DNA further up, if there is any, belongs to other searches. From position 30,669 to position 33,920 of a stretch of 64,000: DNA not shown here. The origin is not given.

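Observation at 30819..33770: Lone 983-aa membrane-anchored FtsK/HerA/VirD4-like ATPase with Q/P-rich extracytoplasmic N-terminus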

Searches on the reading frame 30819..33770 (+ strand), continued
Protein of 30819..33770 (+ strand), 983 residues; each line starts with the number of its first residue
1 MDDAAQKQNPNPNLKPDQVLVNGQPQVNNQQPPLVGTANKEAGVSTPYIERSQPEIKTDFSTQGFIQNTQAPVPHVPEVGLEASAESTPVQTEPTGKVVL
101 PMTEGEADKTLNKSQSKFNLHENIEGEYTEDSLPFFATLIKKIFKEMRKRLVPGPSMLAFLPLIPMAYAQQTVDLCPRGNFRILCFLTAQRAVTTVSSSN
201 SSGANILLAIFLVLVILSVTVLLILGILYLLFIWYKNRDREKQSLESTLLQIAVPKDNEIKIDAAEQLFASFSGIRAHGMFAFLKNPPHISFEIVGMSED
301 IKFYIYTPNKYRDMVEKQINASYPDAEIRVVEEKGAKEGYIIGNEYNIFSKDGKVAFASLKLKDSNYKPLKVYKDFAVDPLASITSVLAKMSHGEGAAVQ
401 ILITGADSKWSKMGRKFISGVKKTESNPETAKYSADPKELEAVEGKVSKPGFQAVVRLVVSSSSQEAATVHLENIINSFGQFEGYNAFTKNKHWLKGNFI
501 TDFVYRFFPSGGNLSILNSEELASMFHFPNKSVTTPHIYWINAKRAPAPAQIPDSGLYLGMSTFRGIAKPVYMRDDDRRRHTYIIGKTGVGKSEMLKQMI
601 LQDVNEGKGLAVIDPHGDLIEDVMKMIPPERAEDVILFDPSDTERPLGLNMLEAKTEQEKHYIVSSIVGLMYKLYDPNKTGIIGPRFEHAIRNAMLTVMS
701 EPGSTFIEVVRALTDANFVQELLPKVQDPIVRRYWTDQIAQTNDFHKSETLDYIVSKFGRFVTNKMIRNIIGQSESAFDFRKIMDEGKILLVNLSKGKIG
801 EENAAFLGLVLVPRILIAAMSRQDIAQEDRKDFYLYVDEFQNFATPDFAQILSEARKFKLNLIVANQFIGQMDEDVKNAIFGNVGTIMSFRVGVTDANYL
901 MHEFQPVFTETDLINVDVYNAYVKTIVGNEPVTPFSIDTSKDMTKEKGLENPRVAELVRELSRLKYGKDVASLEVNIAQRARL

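Call 40: find_homologous_proteins(query=A1, max_evalue=1e-10)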
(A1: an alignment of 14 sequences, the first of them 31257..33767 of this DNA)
Query A1 (14 sequences) (837 aa, profile of the alignment): 7032 proteins with E <= 1e-10 among 8000 candidates; the best 120 are listed.
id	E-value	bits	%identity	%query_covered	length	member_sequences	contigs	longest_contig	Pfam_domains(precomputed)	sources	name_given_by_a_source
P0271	0.0e+0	1225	65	93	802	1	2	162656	PF26449.1,PF10412.16,PF01935.24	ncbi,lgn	-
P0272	0.0e+0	1222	41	92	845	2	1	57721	PF26449.1,PF10412.16,PF01935.24,PF02534.21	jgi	-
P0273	0.0e+0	1219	42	92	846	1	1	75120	PF26449.1,PF10412.16,PF01935.24,PF02534.21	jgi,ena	jgi:hypothetical protein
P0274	0.0e+0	1217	65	94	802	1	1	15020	PF26449.1,PF10412.16,PF01935.24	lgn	-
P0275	0.0e+0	1212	64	92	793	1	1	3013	PF26449.1,PF10412.16,PF01935.24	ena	-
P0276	0.0e+0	1212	64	92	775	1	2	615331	PF26449.1,PF10412.16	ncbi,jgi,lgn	-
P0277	0.0e+0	1211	43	88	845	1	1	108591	PF26449.1,PF10412.16,PF02534.21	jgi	jgi:hypothetical protein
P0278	0.0e+0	1209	64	93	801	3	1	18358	PF26449.1,PF10412.16,PF01935.24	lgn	-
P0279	0.0e+0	1208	66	90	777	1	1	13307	PF26449.1,PF10412.16,PF01935.24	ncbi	-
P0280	0.0e+0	1208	66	90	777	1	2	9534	PF26449.1,PF10412.16,PF01935.24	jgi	-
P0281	0.0e+0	1207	41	92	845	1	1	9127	PF26449.1,PF10412.16,PF01935.24,PF02534.21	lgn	-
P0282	0.0e+0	1207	66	90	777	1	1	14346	PF26449.1,PF10412.16,PF01935.24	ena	-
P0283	0.0e+0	1206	65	93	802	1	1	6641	PF26449.1,PF10412.16,PF01935.24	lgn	-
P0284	0.0e+0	1206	67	90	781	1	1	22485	PF26449.1,PF01935.24,PF12696.14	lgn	-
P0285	0.0e+0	1205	66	90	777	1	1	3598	PF26449.1,PF10412.16,PF01935.24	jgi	jgi:hypothetical protein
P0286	0.0e+0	1205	65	92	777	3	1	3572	PF26449.1,PF10412.16,PF01935.24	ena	-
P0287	0.0e+0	1204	65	91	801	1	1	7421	PF26449.1,PF10412.16,PF01935.24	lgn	-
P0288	0.0e+0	1204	65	90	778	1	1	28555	PF26449.1,PF10412.16,PF12696.14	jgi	-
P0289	0.0e+0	1204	63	90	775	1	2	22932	PF26449.1,PF10412.16,PF01935.24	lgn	-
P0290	0.0e+0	1203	63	94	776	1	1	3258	PF26449.1,PF10412.16,PF12696.14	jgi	jgi:hypothetical protein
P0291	0.0e+0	1203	64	93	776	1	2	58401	PF26449.1,PF10412.16,PF12696.14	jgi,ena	-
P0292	0.0e+0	1203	64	92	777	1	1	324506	PF26449.1,PF01935.24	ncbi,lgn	-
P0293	0.0e+0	1203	64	92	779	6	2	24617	PF26449.1,PF10412.16,PF01935.24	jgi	-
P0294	0.0e+0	1202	64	92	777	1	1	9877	PF26449.1,PF10412.16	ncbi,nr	ncbi:TraM recognition domain-containing protein [Patescibacteria group bacterium]|nr:TraM recognitio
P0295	0.0e+0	1202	65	90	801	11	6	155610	PF26449.1,PF10412.16,PF01935.24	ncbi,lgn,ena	-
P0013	0.0e+0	1202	83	93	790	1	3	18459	PF26449.1,PF10412.16,PF01935.24,PF02534.21,PF12696.14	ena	-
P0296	0.0e+0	1202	42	92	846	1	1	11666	PF26449.1,PF10412.16,PF01935.24,PF02534.21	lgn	-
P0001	0.0e+0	1201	87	91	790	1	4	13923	PF26449.1,PF10412.16,PF01935.24,PF02534.21,PF12696.14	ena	-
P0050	0.0e+0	1200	78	93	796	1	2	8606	PF26449.1,PF10412.16,PF01935.24,PF12696.14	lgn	-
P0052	0.0e+0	1200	78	93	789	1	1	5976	PF26449.1,PF10412.16,PF01935.24,PF12696.14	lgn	-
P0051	0.0e+0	1200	78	93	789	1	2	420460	PF26449.1,PF10412.16,PF01935.24,PF12696.14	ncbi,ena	-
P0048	0.0e+0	1200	78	93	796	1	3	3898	PF26449.1,PF10412.16,PF01935.24,PF12696.14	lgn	-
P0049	0.0e+0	1200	78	93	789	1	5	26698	PF26449.1,PF10412.16,PF01935.24,PF12696.14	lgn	-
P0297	0.0e+0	1200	64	93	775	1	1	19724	PF26449.1,PF10412.16,PF01935.24,PF12696.14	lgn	-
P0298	0.0e+0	1200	61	91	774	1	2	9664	PF26449.1,PF10412.16,PF01935.24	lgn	-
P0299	0.0e+0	1199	65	93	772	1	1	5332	PF26449.1,PF10412.16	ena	-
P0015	0.0e+0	1199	83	93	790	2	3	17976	PF26449.1,PF10412.16,PF01935.24,PF12696.14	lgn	-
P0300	0.0e+0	1199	64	93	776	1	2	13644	PF26449.1,PF10412.16,PF01935.24,PF12696.14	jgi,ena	-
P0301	0.0e+0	1199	61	93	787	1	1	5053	PF26449.1,PF10412.16,PF01935.24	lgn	-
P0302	0.0e+0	1198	66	90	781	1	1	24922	PF26449.1,PF10412.16,PF01935.24,PF12696.14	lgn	-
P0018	0.0e+0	1198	82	93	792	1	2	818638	PF26449.1,PF10412.16,PF01935.24,PF12696.14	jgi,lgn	jgi:hypothetical protein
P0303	0.0e+0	1198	65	92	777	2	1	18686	PF26449.1,PF01935.24,PF12696.14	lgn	-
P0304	0.0e+0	1198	65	91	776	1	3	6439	PF26449.1,PF10412.16,PF01935.24,PF12696.14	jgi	-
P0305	0.0e+0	1198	63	92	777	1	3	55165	PF26449.1,PF10412.16,PF01935.24,PF12696.14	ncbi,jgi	-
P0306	0.0e+0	1198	64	90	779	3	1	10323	PF26449.1,PF10412.16,PF12696.14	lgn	-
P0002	0.0e+0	1197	86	93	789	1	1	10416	PF26449.1,PF10412.16,PF01935.24,PF02534.21,PF12696.14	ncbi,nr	ncbi:MAG TPA: type IV secretion system DNA-binding domain-containing protein [Candidatus Sulfotelmat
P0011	0.0e+0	1197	84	93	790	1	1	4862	PF26449.1,PF10412.16,PF01935.24,PF02534.21,PF12696.14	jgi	jgi:hypothetical protein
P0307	0.0e+0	1197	64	93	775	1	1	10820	PF26449.1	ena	-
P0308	0.0e+0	1197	65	91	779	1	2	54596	PF26449.1,PF10412.16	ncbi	-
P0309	0.0e+0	1197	62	92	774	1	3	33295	PF26449.1,PF10412.16,PF01935.24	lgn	-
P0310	0.0e+0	1197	64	94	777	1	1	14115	PF26449.1,PF10412.16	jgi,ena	-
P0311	0.0e+0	1197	62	92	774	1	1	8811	PF26449.1,PF10412.16,PF01935.24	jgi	jgi:hypothetical protein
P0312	0.0e+0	1196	65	93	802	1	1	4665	PF26449.1,PF10412.16,PF01935.24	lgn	-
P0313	0.0e+0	1196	42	90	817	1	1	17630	PF26449.1,PF10412.16,PF01935.24,PF02534.21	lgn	-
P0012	0.0e+0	1196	83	93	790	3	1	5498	PF26449.1,PF10412.16,PF01935.24,PF02534.21,PF12696.14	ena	-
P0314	0.0e+0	1196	66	90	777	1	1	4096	PF26449.1,PF10412.16,PF01935.24,PF12696.14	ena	-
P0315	0.0e+0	1196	64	94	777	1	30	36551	PF26449.1,PF10412.16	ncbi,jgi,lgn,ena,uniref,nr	ncbi:hypothetical protein COY29_06030 [Candidatus Woesebacteria bacterium CG_4_10_14_0_2_um_filter_3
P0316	0.0e+0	1196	65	94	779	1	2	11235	PF26449.1,PF02534.21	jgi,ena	-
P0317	0.0e+0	1196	64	93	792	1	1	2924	PF26449.1,PF10412.16,PF01935.24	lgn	-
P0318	0.0e+0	1196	64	94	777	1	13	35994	PF26449.1,PF10412.16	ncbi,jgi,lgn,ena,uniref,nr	ncbi:hypothetical protein COT04_00285 [Candidatus Shapirobacteria bacterium CG07_land_8_20_14_0_80_3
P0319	0.0e+0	1196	67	90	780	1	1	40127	PF26449.1,PF10412.16,PF12696.14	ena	-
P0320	0.0e+0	1196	65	93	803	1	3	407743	PF26449.1,PF10412.16,PF01935.24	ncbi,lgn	-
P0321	0.0e+0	1196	43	92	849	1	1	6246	PF26449.1,PF10412.16,PF01935.24,PF02534.21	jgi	jgi:hypothetical protein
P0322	0.0e+0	1196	64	94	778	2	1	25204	PF26449.1,PF10412.16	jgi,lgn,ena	-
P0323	0.0e+0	1195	64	94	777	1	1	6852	PF26449.1,PF10412.16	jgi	-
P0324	0.0e+0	1195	64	93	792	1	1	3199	PF26449.1,PF10412.16,PF01935.24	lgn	-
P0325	0.0e+0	1195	61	92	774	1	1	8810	PF26449.1,PF10412.16,PF01935.24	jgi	jgi:hypothetical protein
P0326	0.0e+0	1195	61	94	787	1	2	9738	PF26449.1,PF10412.16,PF01935.24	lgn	-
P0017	0.0e+0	1195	83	93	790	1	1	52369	PF26449.1,PF10412.16,PF01935.24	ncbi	-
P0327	0.0e+0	1195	65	90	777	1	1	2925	PF26449.1,PF10412.16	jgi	jgi:hypothetical protein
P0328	0.0e+0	1195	66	93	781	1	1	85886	PF26449.1,PF10412.16,PF01935.24,PF12696.14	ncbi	-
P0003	0.0e+0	1195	85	93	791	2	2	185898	PF26449.1,PF10412.16,PF01935.24,PF12696.14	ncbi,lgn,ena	-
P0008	0.0e+0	1195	83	93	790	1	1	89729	PF26449.1,PF10412.16,PF01935.24,PF12696.14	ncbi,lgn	-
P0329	0.0e+0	1195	64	90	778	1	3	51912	PF26449.1,PF10412.16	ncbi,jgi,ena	-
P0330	0.0e+0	1194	65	90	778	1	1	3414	PF26449.1,PF10412.16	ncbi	-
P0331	0.0e+0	1194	64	90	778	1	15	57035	PF26449.1,PF10412.16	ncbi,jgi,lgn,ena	-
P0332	0.0e+0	1194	64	92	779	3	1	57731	PF26449.1,PF10412.16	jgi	-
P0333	0.0e+0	1194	65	90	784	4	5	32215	PF26449.1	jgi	jgi:hypothetical protein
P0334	0.0e+0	1194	65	90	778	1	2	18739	PF26449.1,PF10412.16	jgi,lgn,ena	-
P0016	0.0e+0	1194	83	94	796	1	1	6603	PF26449.1,PF10412.16,PF12696.14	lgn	-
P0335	0.0e+0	1194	64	91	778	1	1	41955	PF26449.1,PF10412.16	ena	-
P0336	0.0e+0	1193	61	92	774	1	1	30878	PF26449.1,PF10412.16,PF01935.24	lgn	-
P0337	0.0e+0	1193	64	91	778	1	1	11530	PF26449.1,PF10412.16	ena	-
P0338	0.0e+0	1193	64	92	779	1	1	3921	PF26449.1,PF10412.16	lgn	-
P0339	0.0e+0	1193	64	89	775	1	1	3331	PF26449.1,PF10412.16,PF01935.24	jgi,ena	-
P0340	0.0e+0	1193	64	94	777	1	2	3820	PF26449.1,PF10412.16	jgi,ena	-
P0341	0.0e+0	1193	64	91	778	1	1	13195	PF26449.1,PF10412.16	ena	-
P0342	0.0e+0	1192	64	93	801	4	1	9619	PF26449.1,PF10412.16,PF01935.24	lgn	-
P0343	0.0e+0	1192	63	93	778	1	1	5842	PF26449.1,PF10412.16,PF01935.24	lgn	-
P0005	0.0e+0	1192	84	93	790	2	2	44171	PF26449.1,PF10412.16,PF12696.14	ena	-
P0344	0.0e+0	1192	66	90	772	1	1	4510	PF26449.1,PF10412.16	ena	-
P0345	0.0e+0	1192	63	90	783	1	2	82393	PF26449.1,PF10412.16,PF01935.24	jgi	-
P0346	0.0e+0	1192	64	92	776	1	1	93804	PF26449.1,PF10412.16,PF12696.14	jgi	-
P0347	0.0e+0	1191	63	93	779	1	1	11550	PF26449.1,PF10412.16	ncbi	-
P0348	0.0e+0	1191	64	94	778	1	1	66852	PF26449.1,PF10412.16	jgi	jgi:hypothetical protein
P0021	0.0e+0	1191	82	93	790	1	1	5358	PF26449.1,PF10412.16,PF01935.24,PF02534.21,PF12696.14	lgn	-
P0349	0.0e+0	1191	61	93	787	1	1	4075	PF26449.1,PF10412.16,PF01935.24,PF12696.14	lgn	-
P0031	0.0e+0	1191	80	93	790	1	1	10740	PF26449.1,PF10412.16,PF12696.14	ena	-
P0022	0.0e+0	1191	82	93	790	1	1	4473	PF26449.1,PF10412.16,PF01935.24,PF02534.21,PF12696.14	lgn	-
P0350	0.0e+0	1191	63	93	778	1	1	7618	PF26449.1,PF10412.16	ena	-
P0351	0.0e+0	1191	67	92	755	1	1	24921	PF26449.1,PF01935.24,PF12696.14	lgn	-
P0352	0.0e+0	1191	62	91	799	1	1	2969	PF26449.1,PF10412.16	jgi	-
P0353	0.0e+0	1191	63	91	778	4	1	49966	PF26449.1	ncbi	-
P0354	0.0e+0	1191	64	93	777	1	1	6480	PF26449.1,PF10412.16,PF12696.14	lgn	-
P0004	0.0e+0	1191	85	93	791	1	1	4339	PF26449.1,PF10412.16,PF01935.24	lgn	-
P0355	0.0e+0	1191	66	93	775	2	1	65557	PF26449.1,PF12696.14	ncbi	-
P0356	0.0e+0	1191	64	92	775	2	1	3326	PF26449.1,PF10412.16,PF01935.24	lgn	-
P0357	0.0e+0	1191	63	90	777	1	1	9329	PF26449.1,PF10412.16,PF01935.24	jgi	jgi:hypothetical protein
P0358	0.0e+0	1191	63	90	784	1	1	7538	PF26449.1,PF10412.16,PF01935.24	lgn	-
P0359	0.0e+0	1191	65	92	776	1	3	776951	PF26449.1,PF10412.16,PF01935.24,PF12696.14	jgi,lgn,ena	-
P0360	0.0e+0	1190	64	93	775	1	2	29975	PF26449.1,PF01935.24,PF12696.14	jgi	-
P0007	0.0e+0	1190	83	94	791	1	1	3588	PF26449.1,PF10412.16,PF01935.24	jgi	jgi:hypothetical protein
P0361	0.0e+0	1190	63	92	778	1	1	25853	PF26449.1,PF10412.16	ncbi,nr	ncbi:MAG: type IV secretion system DNA-binding domain-containing protein [Candidatus Shapirobacteria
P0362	0.0e+0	1190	64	93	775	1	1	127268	PF26449.1,PF10412.16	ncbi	ncbi:type IV secretory system conjugative DNA transfer family protein [Patescibacteria group bacteri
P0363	0.0e+0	1190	64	91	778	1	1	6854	PF26449.1,PF10412.16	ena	-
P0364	0.0e+0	1190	63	89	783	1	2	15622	PF26449.1,PF10412.16,PF01935.24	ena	-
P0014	0.0e+0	1189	84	93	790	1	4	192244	PF26449.1,PF10412.16,PF01935.24,PF12696.14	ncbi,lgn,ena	-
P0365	0.0e+0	1189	64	93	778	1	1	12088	PF26449.1,PF01935.24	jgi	jgi:hypothetical protein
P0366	0.0e+0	1189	63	92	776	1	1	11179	PF26449.1,PF12696.14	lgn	-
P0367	0.0e+0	1189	67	93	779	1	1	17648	PF26449.1,PF10412.16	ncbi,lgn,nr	ncbi:MAG: TraM recognition domain-containing protein [bacterium]|nr:TraM recognition domain-containi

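Call 45: search_protein_families(library=pfam, proteins=[P0137, P0143, P0151, P0170, P0180, P0145], max_evalue=0.001)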
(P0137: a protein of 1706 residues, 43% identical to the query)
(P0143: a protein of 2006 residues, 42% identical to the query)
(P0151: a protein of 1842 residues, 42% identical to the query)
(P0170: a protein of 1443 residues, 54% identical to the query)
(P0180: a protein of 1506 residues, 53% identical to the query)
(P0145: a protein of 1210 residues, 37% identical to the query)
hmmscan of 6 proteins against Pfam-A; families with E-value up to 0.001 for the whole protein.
P0137 (1706 aa): 2 families
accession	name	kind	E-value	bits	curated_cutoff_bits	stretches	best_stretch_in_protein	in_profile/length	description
PF01935.23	DUF87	-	0.00012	22.7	23.2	1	409-496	22-103/220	Helicase HerA, central domain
PF13401.12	AAA_22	-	0.00084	20.1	27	0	409-450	4-45/130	AAA domain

P0143 (2006 aa): 1 family
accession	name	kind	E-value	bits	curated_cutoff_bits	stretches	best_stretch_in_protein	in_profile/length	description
PF01935.23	DUF87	-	7.3e-05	23.4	23.2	1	390-476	23-103/220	Helicase HerA, central domain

P0151 (1842 aa): 2 families
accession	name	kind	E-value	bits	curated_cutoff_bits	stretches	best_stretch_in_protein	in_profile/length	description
PF10412.15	TrwB_AAD_bind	-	6.1e-05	22.5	20.5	0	405-481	8-78/387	Type IV secretion-system coupling protein DNA-binding domain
PF01935.23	DUF87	-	0.00011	22.8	23.2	1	412-498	23-103/220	Helicase HerA, central domain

P0170 (1443 aa): 5 families
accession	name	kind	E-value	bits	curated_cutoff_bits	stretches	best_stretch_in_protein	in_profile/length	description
PF10412.15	TrwB_AAD_bind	-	7.2e-10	38.7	20.5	1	1028-1105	3-72/387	Type IV secretion-system coupling protein DNA-binding domain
PF01935.23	DUF87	-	7.2e-06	26.7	23.2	1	1042-1120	23-95/220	Helicase HerA, central domain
PF12895.13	ANAPC3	-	9.5e-06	26.2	27.2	0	515-564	29-77/82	Anaphase-promoting complex, cyclosome, subunit 3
PF12696.13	TraG-D_C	-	7.5e-05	23.1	22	1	1297-1356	3-67/126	TraM recognition site of TraD and TraG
PF13401.12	AAA_22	-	0.00037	21.2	27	0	1041-1079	4-43/130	AAA domain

P0180 (1506 aa): 12 families
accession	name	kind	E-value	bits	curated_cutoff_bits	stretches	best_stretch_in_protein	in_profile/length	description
PF14559.12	TPR_19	-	1.1e-15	58.1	25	1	623-675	10-60/68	Tetratricopeptide repeat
PF13432.12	TPR_16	-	1.3e-15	57.9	32.7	1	15-55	3-43/65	Tetratricopeptide repeat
PF13428.12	TPR_14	-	4.7e-13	48.8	23.5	0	17-52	9-44/44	Tetratricopeptide repeat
PF10412.15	TrwB_AAD_bind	-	1.7e-08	34.2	20.5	1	1099-1192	12-99/387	Type IV secretion-system coupling protein DNA-binding domain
PF01935.23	DUF87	-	8.9e-07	29.7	23.2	1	1102-1144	23-66/220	Helicase HerA, central domain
PF13176.12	TPR_7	-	1.1e-06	28.7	27.9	0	211-232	7-30/36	Tetratricopeptide repeat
PF02534.20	T4SS-DNA_transf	-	1.5e-06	27.8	20.1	0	1265-1396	217-344/468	Type IV secretory system Conjugative DNA transfer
PF12895.13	ANAPC3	-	3.9e-05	24.3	27.2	0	587-664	6-79/82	Anaphase-promoting complex, cyclosome, subunit 3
PF07719.23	TPR_2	-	0.00013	22.3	27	0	576-603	7-34/34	Tetratricopeptide repeat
PF13431.12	TPR_17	-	0.00056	20.4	24.4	0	276-308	2-33/34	Tetratricopeptide repeat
PF13191.12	AAA_16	-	0.0006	20.8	32.6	0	1101-1138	23-58/167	AAA ATPase domain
PF12696.13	TraG-D_C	-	0.00086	19.7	22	0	1359-1417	4-67/126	TraM recognition site of TraD and TraG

P0145 (1210 aa): 19 families
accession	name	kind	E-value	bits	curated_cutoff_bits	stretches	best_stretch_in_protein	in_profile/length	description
PF10412.15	TrwB_AAD_bind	-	4.1e-20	72.5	20.5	2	620-696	227-304/387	Type IV secretion-system coupling protein DNA-binding domain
PF01935.23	DUF87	-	3.3e-14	53.9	23.2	1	377-422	17-62/220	Helicase HerA, central domain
PF12696.13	TraG-D_C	-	3.3e-12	46.9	22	1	643-702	3-66/126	TraM recognition site of TraD and TraG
PF02534.20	T4SS-DNA_transf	-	8e-10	38.6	20.1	1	583-683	247-345/468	Type IV secretory system Conjugative DNA transfer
PF01580.24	FtsK_SpoIIIE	-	1.9e-09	37.8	24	1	374-407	28-62/221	FtsK/SpoIIIE family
PF25199.1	nSTAND_NTPase5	-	4.9e-09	36.6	34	1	376-449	32-108/145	Novel STAND NTPase 5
PF13401.12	AAA_22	-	6.7e-09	36.6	27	0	383-408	4-29/130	AAA domain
PF13191.12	AAA_16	-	1.5e-07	32.5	32.6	0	820-861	24-63/167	AAA ATPase domain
PF13555.12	AAA_29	-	2.7e-06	27.5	27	0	822-837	24-39/61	P-loop containing region of AAA domain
PF20720.3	nSTAND3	-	4.8e-06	26.8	27.2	0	383-418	16-51/155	Novel STAND NTPase 3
PF00005.33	ABC_tran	-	1.1e-05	26.5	25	0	385-405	12-32/137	ABC transporter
PF05729.18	NACHT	-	5.5e-05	23.5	26.7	0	386-412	2-27/167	NACHT domain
PF24389.1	ORC-CDC6-like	-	8.4e-05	21.9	27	0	382-407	30-55/571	ORC-CDC6-like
PF03193.22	RsgA_GTPase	-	0.00027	21.2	30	0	821-843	107-129/174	RsgA GTPase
PF05872.18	HerA_C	-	0.00045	19.4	22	0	369-412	6-49/502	Helicase HerA-like C-terminal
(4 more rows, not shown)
